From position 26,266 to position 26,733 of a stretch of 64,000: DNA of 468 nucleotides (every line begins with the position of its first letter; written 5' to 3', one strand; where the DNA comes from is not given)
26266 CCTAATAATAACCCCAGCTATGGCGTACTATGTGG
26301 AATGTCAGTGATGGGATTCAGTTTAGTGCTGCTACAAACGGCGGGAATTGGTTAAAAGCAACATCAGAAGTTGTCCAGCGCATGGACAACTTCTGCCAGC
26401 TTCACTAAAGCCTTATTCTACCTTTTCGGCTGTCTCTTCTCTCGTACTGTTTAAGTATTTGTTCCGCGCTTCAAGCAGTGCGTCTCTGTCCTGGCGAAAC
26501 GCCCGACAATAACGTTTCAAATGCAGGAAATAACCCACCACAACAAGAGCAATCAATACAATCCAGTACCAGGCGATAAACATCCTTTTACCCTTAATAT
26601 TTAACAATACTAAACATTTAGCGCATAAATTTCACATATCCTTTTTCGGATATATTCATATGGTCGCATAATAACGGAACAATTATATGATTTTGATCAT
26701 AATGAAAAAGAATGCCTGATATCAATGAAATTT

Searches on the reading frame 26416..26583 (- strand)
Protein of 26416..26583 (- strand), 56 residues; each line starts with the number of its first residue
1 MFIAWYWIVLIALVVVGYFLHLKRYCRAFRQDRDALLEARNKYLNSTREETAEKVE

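Call 70: find_homologous_proteins(query=window:26416-26583:-, max_evalue=0.001)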
Query seq(56 aa) (56 aa): 108 proteins with E <= 0.001 among 109 candidates.
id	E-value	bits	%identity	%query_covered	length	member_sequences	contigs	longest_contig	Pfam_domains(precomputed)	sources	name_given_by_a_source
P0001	4.6e-30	118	100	100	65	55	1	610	-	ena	-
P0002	6.4e-30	118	100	100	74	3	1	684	-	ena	-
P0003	9.1e-30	118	100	100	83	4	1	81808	-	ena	-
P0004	1.1e-29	117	98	100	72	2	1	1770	-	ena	-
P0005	3.4e-29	116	96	100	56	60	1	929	-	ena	-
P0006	5.6e-29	115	96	100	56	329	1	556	-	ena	-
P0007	1.8e-28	113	95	100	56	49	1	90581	-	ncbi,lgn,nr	ncbi:TPA: hypothetical protein KL842_001492 [Escherichia coli]|nr:hypothetical protein [Escherichia 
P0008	3.0e-28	113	100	95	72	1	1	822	-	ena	-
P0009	3.9e-28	112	98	96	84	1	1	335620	-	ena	-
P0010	4.1e-28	112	98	96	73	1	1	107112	-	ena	-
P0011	6.1e-27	109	89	100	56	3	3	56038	-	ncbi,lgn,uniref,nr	ncbi:hypothetical protein [Escherichia albertii]|uniref:hypothetical protein n=1 Tax=Escherichia alb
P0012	1.1e-26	108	95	100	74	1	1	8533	-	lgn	-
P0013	1.5e-26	108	89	100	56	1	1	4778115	-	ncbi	-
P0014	2.4e-26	107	95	100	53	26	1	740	-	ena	-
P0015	7.1e-26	105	100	88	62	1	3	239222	-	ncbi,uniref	ncbi:hypothetical protein [Escherichia coli]|uniref:hypothetical protein n=1 Tax=Escherichia coli Ta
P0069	5.9e-18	81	72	89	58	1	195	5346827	-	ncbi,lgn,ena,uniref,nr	ncbi:hypothetical protein [Citrobacter rodentium]|uniref:hypothetical protein n=1 Tax=Citrobacter ro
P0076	2.5e-17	79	67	93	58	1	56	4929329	-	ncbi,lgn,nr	ncbi:DUF4051 domain-containing protein [Salmonella enterica]|nr:DUF4051 domain-containing protein [S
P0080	2.9e-16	75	69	96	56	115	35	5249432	-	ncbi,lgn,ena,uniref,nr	ncbi:TPA: hypothetical protein P1E41_004502 [Escherichia coli]|uniref:hypothetical protein n=1 Tax=E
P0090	4.1e-13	66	55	95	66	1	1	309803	-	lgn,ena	-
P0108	8.4e-4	36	71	50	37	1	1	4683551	-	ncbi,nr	ncbi:hypothetical protein A464_3222 [Salmonella bongori N268-08]|nr:hypothetical protein A464_3222 [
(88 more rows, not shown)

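Call 72: find_encoding_contigs(protein=P0080, flank=3000, max_places=3)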
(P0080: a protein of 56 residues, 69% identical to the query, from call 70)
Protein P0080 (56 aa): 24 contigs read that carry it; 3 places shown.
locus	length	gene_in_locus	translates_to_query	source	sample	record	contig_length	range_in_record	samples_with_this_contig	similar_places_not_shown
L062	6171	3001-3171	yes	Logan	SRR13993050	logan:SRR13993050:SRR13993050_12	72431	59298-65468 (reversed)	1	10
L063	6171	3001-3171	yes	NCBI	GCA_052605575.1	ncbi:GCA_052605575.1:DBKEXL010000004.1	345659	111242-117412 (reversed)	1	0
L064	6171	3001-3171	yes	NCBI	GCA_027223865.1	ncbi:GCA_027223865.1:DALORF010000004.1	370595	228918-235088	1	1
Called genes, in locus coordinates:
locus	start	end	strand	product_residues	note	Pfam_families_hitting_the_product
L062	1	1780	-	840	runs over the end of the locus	PF13954:PapC_N, PF00577:Usher, PF13953:PapC_C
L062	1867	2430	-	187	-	PF00419:Fimbrial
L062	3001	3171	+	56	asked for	-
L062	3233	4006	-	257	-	PF02535:Zip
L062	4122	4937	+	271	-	PF02900:LigB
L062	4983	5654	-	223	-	PF02600:DsbB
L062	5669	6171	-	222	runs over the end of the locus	PF13462:Thioredoxin_4, PF01323:DSBA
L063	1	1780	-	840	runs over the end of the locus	PF13954:PapC_N, PF00577:Usher, PF13953:PapC_C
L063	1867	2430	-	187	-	PF00419:Fimbrial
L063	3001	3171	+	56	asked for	-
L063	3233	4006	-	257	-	PF02535:Zip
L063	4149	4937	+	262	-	PF02900:LigB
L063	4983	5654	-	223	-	PF02600:DsbB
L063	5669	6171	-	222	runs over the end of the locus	PF13462:Thioredoxin_4, PF01323:DSBA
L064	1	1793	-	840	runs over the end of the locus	PF13954:PapC_N, PF00577:Usher, PF13953:PapC_C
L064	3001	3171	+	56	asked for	-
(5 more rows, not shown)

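Call 73: find_encoding_contigs(protein=P0069, flank=3000, max_places=2)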
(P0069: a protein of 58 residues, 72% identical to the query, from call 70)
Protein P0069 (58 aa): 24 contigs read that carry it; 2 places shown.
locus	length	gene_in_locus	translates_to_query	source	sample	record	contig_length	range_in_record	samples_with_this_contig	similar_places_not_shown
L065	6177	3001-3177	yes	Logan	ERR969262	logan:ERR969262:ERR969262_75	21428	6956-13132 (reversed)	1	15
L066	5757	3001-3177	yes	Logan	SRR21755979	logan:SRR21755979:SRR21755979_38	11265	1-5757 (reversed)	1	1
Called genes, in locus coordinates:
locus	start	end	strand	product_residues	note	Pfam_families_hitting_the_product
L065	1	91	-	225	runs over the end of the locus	PF02600:DsbB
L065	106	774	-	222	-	PF13462:Thioredoxin_4, PF01323:DSBA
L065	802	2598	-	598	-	PF17425:Arylsulfotran_N, PF05935:Arylsulfotrans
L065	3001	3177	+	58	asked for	-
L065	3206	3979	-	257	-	PF02535:Zip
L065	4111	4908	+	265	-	PF02900:LigB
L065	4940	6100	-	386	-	PF03738:GSP_synth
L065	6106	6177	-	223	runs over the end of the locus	PF06693:DUF1190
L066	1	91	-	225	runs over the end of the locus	PF02600:DsbB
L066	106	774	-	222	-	PF13462:Thioredoxin_4, PF01323:DSBA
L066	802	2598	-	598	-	PF17425:Arylsulfotran_N, PF05935:Arylsulfotrans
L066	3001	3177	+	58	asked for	-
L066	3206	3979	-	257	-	PF02535:Zip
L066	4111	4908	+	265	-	PF02900:LigB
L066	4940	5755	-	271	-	?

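Call 74: find_encoding_contigs(protein=P0108, flank=3000, max_places=2)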
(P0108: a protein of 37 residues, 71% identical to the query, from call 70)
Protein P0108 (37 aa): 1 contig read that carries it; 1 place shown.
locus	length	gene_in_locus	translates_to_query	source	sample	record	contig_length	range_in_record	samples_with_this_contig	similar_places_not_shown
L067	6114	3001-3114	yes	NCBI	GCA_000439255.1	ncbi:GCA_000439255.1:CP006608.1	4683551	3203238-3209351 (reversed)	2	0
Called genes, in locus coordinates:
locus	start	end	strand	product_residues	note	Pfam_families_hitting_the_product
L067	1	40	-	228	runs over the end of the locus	PF02600:DsbB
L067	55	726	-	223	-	PF13462:Thioredoxin_4, PF01323:DSBA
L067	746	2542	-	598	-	PF17425:Arylsulfotran_N, PF05935:Arylsulfotrans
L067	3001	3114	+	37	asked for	-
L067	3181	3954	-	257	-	PF02535:Zip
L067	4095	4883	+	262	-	PF02900:LigB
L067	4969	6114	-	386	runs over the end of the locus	PF03738:GSP_synth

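Call 75: find_encoding_contigs(protein=P0090, flank=3000, max_places=2)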
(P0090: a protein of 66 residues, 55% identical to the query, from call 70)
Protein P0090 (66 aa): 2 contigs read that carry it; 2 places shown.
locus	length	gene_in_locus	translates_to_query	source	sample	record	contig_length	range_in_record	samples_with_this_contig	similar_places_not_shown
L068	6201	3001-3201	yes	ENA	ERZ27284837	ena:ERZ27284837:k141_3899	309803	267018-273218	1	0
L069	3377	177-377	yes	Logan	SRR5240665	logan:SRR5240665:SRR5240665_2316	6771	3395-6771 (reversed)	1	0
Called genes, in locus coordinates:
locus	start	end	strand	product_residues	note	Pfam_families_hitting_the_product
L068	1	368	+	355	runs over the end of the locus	PF25919:BSH_CusB (faint), PF25917:BSH_RND, PF25876:HH_MFP_RND (weak), PF25963:Beta-barrel_AAEA (weak)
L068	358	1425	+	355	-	PF11168:DUF2955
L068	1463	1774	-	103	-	PF04380:BMFP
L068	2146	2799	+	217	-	PF00926:DHBP_synthase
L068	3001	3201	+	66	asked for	-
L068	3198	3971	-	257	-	PF02535:Zip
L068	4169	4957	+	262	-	PF02900:LigB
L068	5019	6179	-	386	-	PF03738:GSP_synth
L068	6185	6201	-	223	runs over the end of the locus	PF06693:DUF1190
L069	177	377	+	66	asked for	-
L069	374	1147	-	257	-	PF02535:Zip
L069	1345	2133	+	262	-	PF02900:LigB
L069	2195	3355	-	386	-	PF03738:GSP_synth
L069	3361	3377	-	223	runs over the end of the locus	PF06693:DUF1190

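Call 78: find_encoding_contigs(protein=P0076, flank=2500, max_places=2)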
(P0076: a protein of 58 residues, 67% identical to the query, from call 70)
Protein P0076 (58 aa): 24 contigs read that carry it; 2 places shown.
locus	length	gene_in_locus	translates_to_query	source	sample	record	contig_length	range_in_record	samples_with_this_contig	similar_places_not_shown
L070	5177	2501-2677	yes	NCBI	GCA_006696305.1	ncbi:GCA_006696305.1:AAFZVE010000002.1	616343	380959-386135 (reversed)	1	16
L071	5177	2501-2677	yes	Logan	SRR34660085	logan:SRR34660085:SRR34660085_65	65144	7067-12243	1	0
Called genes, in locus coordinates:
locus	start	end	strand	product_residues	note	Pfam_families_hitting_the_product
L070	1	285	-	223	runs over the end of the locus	PF13462:Thioredoxin_4 (weak), PF01323:DSBA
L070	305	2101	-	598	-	PF17425:Arylsulfotran_N, PF05935:Arylsulfotrans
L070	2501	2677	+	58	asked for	-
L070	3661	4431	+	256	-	PF02900:LigB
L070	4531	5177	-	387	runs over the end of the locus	PF03738:GSP_synth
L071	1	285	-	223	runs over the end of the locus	PF13462:Thioredoxin_4 (weak), PF01323:DSBA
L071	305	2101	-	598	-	PF17425:Arylsulfotran_N, PF05935:Arylsulfotrans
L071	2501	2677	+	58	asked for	-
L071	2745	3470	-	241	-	PF02535:Zip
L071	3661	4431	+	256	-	PF02900:LigB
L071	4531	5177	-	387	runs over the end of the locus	PF03738:GSP_synth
